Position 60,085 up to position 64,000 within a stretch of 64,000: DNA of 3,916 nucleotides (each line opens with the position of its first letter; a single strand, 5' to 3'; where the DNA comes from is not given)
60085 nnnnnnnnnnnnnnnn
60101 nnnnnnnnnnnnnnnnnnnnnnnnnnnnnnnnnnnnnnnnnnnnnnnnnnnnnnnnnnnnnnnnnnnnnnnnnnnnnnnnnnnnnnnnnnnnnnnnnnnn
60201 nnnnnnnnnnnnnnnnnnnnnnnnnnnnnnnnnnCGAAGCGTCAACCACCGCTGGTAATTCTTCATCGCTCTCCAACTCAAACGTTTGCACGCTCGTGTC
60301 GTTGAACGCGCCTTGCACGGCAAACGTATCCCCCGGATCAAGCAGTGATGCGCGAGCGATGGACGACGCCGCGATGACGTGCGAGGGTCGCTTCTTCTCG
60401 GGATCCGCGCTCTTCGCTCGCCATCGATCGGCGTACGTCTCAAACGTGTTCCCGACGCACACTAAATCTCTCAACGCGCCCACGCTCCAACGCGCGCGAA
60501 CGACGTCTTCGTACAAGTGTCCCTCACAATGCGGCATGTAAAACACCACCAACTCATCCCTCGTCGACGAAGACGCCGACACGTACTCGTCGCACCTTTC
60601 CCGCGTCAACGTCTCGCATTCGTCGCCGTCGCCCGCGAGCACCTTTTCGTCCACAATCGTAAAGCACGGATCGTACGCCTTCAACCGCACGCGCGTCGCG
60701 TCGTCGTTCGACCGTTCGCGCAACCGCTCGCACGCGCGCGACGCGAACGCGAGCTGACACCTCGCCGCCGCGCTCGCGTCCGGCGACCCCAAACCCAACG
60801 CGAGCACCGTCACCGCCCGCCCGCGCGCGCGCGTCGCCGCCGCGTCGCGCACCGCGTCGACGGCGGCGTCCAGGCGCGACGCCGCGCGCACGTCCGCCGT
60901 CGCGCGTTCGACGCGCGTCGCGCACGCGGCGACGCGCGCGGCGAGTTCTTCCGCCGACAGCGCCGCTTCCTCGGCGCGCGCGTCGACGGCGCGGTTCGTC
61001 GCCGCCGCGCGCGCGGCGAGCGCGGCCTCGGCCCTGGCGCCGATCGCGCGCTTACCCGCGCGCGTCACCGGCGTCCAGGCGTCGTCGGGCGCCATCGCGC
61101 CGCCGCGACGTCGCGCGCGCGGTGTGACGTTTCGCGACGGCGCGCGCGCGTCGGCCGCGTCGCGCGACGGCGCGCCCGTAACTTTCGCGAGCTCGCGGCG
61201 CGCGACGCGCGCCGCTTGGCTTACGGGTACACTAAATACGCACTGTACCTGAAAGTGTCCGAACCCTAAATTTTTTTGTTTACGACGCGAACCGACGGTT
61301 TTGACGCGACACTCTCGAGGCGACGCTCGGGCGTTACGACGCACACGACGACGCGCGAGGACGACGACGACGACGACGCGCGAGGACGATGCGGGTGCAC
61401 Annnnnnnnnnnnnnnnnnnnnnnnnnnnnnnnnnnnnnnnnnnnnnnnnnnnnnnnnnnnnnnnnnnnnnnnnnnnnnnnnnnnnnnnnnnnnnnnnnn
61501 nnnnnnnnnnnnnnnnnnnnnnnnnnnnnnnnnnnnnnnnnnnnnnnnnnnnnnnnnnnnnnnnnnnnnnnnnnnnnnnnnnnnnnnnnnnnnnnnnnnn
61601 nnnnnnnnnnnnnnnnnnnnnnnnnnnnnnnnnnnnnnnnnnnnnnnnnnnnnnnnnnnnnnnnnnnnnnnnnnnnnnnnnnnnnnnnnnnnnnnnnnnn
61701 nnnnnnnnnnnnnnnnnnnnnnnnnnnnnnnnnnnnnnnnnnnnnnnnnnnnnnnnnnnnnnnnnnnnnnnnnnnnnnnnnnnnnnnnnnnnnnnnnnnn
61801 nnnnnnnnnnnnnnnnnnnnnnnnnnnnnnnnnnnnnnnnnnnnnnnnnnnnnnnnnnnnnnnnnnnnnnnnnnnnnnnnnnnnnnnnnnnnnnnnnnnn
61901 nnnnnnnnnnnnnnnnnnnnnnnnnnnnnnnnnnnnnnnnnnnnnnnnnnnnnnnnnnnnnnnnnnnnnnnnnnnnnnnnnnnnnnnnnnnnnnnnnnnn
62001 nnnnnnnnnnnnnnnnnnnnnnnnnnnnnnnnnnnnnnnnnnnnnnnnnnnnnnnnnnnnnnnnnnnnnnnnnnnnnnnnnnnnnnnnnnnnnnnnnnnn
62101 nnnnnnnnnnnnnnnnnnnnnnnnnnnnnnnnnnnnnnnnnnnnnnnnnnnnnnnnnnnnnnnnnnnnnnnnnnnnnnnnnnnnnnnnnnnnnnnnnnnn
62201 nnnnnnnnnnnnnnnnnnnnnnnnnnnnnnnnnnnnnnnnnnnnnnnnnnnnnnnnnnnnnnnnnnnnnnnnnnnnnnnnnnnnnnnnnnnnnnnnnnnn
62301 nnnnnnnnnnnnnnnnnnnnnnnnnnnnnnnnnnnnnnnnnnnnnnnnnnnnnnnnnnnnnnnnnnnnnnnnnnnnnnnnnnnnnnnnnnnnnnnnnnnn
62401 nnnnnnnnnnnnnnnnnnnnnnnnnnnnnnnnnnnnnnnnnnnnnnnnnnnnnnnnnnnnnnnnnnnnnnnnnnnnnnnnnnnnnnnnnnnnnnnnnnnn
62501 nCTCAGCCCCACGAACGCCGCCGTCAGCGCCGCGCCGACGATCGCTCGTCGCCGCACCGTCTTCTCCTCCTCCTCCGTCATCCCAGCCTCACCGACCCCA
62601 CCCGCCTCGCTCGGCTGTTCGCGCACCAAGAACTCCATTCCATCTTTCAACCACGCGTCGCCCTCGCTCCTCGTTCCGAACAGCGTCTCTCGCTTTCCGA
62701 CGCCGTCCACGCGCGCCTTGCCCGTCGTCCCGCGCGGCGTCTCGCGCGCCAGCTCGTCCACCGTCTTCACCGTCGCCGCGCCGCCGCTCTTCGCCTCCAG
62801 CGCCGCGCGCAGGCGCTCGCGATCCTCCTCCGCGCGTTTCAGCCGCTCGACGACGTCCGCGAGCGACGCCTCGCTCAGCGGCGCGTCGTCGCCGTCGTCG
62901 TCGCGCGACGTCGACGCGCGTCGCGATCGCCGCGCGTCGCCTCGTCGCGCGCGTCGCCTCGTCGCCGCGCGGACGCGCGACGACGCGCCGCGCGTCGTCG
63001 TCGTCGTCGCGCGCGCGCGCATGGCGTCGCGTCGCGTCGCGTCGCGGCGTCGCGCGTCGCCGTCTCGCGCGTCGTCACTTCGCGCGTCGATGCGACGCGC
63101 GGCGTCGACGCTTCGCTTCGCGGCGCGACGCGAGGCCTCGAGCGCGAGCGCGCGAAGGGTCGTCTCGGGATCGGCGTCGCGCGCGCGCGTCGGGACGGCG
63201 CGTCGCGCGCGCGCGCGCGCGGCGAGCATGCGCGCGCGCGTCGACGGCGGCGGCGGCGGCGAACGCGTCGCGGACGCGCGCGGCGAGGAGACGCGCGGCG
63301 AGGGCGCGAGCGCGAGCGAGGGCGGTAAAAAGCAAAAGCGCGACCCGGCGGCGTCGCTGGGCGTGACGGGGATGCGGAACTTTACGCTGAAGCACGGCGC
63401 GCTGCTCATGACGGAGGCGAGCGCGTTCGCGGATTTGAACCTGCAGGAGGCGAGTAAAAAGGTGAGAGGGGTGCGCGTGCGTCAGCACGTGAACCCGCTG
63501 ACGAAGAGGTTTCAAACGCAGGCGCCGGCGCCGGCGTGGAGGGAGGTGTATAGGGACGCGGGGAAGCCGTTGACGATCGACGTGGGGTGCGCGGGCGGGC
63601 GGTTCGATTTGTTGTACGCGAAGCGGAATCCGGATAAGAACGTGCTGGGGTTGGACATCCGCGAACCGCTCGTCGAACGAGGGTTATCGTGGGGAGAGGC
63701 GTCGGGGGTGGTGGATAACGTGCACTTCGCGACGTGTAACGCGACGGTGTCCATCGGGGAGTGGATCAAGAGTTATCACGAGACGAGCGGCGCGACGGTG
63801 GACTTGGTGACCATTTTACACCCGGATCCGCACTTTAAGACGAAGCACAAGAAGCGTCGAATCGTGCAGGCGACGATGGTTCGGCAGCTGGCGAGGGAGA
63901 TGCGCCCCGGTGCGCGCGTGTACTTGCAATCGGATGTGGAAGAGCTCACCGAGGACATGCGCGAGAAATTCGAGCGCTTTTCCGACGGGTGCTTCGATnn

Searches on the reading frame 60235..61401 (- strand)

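Call 38: search_protein_families(library=pfam, proteins=[window:60235-61401:-], max_evalue=0.001)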
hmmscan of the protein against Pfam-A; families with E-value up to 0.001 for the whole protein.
window:60235-61401:- (389 aa): 1 family
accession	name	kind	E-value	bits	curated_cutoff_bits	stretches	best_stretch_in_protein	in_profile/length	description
PF07985.18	SRR1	-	2.9e-26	92.8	24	1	193-372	12-171/172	SRR1 domain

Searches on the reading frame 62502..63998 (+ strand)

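Call 38: search_protein_families(library=pfam, proteins=[window:62502-63998:+], max_evalue=0.001)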
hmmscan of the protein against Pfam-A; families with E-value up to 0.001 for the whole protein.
window:62502-63998:+ (499 aa): 3 families
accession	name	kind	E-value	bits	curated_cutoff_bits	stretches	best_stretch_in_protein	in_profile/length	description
PF02390.23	Methyltransf_4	-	1.2e-28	100.2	24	1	355-492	2-132/173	Putative methyltransferase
PF13649.12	Methyltransf_25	-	0.00018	22.6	27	1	360-444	3-75/97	Methyltransferase domain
PF13847.12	Methyltransf_31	-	0.00018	21.7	27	1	359-438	8-80/145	Methyltransferase domain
